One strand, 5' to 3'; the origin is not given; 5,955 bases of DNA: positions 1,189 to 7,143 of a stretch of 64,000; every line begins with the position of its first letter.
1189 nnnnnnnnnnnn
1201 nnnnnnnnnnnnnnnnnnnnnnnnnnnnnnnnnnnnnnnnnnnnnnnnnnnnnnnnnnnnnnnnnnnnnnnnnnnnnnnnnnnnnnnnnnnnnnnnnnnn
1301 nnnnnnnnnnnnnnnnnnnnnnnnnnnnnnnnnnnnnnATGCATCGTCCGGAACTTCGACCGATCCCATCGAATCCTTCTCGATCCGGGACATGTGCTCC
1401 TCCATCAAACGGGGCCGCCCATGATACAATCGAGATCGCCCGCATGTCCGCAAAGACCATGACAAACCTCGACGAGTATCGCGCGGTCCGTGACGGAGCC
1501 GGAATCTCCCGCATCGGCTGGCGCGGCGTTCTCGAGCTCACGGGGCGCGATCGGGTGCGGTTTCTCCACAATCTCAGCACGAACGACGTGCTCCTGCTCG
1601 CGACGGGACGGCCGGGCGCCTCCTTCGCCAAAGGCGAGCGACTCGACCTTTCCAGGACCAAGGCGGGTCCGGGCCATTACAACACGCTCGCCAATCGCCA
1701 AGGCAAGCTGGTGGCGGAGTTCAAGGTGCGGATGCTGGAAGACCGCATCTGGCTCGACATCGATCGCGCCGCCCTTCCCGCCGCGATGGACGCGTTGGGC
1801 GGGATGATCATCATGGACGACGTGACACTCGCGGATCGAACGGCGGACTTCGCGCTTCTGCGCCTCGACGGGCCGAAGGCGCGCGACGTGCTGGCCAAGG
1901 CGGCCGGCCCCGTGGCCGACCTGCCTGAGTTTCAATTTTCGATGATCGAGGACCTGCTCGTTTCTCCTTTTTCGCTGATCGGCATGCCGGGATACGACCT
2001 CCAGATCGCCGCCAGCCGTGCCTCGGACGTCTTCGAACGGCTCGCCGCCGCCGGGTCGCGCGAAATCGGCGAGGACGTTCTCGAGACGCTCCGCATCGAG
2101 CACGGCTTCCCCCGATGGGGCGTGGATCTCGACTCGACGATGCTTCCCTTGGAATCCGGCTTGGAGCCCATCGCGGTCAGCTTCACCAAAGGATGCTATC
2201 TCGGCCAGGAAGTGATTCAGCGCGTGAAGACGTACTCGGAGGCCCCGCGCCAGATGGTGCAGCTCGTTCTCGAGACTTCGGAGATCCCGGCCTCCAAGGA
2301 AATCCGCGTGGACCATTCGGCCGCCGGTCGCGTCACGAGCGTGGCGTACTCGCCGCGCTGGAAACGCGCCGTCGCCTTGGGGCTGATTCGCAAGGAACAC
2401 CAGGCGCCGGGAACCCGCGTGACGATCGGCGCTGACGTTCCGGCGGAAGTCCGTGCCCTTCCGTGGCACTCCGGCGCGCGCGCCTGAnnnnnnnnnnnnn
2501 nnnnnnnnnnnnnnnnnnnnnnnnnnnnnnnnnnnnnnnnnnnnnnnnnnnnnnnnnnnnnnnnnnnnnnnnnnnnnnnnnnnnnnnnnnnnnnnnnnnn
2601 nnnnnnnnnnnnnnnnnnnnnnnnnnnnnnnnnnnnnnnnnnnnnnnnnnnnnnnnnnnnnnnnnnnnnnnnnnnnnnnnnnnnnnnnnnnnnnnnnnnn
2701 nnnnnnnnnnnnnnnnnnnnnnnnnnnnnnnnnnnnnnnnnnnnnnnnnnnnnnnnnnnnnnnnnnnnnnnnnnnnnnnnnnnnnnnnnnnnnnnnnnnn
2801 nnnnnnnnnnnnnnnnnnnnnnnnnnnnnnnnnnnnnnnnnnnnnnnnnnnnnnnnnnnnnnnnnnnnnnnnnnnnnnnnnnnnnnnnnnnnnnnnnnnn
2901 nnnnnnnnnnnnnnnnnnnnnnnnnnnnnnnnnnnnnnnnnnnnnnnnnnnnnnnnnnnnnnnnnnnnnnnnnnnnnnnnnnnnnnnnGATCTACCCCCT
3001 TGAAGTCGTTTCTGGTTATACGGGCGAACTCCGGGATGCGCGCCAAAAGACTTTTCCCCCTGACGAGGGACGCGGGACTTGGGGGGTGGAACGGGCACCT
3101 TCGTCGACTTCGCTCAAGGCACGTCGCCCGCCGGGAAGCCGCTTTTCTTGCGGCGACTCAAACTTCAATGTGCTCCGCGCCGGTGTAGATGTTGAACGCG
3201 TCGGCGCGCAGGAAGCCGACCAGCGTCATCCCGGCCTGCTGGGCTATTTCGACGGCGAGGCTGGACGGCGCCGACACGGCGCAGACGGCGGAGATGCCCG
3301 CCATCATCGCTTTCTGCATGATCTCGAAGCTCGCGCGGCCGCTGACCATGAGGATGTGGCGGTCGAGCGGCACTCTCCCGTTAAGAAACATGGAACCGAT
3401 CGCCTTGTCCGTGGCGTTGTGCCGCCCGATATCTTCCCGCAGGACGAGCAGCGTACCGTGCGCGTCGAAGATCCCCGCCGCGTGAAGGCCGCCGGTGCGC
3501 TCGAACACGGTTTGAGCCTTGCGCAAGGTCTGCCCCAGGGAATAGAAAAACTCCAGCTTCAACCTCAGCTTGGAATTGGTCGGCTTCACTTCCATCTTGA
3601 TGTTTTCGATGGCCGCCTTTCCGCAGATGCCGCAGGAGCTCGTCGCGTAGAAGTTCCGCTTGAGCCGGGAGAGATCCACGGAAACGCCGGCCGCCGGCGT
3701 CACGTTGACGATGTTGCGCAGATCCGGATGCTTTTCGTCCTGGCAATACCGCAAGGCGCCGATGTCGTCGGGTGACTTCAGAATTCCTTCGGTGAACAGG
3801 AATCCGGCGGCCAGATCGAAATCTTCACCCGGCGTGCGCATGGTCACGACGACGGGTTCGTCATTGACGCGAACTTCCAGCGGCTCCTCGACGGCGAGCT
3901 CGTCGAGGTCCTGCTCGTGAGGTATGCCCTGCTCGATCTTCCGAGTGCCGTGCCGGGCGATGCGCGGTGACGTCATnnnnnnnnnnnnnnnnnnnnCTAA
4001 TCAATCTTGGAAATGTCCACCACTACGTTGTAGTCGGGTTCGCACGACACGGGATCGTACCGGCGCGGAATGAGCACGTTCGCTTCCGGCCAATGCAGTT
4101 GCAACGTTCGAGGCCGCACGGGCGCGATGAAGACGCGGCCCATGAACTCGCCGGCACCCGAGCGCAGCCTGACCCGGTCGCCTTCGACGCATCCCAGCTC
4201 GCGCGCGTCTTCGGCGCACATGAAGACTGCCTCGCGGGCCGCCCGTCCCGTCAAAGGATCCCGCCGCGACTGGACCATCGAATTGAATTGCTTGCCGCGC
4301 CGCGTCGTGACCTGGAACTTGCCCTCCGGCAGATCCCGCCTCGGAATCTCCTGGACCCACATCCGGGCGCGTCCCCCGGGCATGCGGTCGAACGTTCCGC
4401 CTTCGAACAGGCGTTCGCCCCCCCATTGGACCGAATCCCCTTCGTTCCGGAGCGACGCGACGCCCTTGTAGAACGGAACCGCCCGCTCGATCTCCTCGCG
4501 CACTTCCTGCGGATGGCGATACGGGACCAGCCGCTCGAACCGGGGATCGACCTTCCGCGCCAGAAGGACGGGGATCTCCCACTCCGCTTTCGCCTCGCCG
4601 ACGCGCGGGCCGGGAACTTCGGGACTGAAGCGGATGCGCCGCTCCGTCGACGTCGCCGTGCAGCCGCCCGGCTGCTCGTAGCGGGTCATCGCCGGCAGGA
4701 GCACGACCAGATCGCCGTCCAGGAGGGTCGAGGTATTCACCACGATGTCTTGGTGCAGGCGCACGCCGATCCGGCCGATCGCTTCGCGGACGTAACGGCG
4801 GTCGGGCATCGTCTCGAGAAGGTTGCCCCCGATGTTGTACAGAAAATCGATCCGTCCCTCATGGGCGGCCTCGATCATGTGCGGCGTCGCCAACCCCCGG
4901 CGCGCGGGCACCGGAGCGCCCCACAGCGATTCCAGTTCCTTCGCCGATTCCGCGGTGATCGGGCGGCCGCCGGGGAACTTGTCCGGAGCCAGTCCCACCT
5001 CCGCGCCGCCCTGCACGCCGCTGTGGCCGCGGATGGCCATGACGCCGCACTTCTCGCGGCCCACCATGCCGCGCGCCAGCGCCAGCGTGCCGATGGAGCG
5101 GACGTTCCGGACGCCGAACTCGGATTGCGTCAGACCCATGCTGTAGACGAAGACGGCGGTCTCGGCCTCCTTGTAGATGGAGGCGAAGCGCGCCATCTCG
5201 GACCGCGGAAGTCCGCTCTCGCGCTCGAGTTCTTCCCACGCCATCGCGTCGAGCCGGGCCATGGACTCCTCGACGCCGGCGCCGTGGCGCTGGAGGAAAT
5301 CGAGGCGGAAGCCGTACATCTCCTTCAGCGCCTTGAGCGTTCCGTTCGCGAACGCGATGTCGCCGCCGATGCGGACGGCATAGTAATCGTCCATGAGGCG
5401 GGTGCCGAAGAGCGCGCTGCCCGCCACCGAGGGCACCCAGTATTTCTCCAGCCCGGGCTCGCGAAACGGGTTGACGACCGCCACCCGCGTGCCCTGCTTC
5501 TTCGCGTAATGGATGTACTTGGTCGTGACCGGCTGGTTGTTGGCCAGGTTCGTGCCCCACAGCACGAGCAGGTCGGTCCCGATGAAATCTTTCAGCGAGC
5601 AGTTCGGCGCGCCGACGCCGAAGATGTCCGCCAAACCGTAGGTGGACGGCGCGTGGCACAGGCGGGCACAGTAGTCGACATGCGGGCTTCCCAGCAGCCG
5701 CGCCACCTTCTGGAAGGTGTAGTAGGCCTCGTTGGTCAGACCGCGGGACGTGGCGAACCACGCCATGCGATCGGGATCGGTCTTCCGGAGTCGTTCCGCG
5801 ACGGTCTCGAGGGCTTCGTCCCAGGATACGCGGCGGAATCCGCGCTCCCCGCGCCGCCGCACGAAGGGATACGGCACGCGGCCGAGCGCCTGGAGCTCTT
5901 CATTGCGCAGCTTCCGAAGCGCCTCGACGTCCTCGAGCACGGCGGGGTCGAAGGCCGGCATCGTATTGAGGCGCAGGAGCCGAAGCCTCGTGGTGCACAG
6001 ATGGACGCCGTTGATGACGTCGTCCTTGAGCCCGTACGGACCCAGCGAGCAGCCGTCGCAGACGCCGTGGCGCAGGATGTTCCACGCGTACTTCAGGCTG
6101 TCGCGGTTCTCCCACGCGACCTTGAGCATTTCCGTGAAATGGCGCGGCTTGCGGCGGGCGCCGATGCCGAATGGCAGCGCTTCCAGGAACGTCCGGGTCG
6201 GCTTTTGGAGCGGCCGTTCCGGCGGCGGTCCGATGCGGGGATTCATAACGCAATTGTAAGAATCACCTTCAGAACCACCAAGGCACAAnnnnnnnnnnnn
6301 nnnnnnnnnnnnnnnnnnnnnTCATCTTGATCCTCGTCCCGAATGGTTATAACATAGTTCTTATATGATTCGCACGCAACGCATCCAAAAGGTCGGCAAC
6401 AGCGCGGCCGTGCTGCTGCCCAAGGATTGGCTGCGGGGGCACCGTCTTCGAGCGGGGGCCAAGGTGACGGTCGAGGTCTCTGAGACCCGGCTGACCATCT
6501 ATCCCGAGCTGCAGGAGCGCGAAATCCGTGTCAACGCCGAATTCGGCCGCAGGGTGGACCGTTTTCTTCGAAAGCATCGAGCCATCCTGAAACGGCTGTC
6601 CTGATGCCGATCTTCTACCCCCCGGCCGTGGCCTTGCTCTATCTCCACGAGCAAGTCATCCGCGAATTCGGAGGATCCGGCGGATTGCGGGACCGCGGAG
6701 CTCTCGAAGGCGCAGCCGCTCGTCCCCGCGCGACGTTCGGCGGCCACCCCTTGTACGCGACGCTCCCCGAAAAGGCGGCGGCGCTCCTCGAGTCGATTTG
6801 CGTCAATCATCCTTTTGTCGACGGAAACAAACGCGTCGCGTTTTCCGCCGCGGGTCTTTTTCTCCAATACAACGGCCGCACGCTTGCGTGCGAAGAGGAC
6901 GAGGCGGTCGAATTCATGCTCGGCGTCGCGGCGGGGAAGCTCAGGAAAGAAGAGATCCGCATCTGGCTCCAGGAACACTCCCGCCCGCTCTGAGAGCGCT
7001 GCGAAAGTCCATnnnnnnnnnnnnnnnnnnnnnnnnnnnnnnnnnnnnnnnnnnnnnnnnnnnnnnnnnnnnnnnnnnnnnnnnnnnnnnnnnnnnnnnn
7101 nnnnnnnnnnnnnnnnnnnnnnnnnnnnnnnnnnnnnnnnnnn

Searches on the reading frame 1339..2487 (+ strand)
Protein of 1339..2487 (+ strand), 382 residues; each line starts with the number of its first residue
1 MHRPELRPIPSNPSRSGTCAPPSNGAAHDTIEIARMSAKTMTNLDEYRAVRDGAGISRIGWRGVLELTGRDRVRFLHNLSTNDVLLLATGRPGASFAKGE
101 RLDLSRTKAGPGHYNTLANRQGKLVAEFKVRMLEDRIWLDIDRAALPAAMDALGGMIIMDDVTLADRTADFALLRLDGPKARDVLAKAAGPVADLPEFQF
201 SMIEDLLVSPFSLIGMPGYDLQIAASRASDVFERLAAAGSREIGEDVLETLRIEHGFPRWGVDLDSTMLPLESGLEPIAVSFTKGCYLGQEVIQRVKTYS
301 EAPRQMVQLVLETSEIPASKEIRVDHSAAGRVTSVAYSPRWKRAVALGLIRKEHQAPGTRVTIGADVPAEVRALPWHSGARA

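Call 84: search_protein_families(library=pfam, proteins=[window:1339-2487:+], max_evalue=0.0001)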
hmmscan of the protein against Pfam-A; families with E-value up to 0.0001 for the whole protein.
window:1339-2487:+ (382 aa): 2 families
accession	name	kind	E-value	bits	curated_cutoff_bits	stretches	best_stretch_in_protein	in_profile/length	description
PF01571.26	GCV_T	-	1.4e-30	106.9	25.6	1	103-276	69-253/255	Aminomethyltransferase folate-binding domain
PF08669.17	GCV_T_C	-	3.1e-12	46.7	25.9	1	304-375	1-77/80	Glycine cleavage T-protein C-terminal barrel domain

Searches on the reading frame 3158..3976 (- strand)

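Call 84: search_protein_families(library=pfam, proteins=[window:3158-3976:-], max_evalue=0.0001)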
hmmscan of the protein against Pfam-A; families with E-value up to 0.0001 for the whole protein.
window:3158-3976:- (272 aa): 1 family
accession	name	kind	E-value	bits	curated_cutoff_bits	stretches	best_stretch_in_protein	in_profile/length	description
PF02634.21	FdhD-NarQ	-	5.8e-73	246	27.2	1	28-270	1-236/237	FdhD/NarQ family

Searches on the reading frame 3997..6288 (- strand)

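Call 84: search_protein_families(library=pfam, proteins=[window:3997-6288:-], max_evalue=0.0001)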
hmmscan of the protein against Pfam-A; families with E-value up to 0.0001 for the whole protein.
window:3997-6288:- (763 aa): 2 families
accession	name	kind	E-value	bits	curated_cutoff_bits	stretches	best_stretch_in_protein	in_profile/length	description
PF00384.28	Molybdopterin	-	1.9e-36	126.3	24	1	137-577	1-351/353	Molybdopterin oxidoreductase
PF01568.27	Molydop_binding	-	2.4e-15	57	26.8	1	660-756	4-109/110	Molydopterin dinucleotide binding domain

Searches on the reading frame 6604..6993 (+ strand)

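Call 84: search_protein_families(library=pfam, proteins=[window:6604-6993:+], max_evalue=0.0001)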
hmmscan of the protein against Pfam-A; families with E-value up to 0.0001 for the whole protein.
window:6604-6993:+ (129 aa): 1 family
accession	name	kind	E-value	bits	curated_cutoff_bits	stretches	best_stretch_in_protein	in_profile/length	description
PF02661.23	Fic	-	3.9e-17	63.3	24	1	10-87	6-93/93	Fic/DOC family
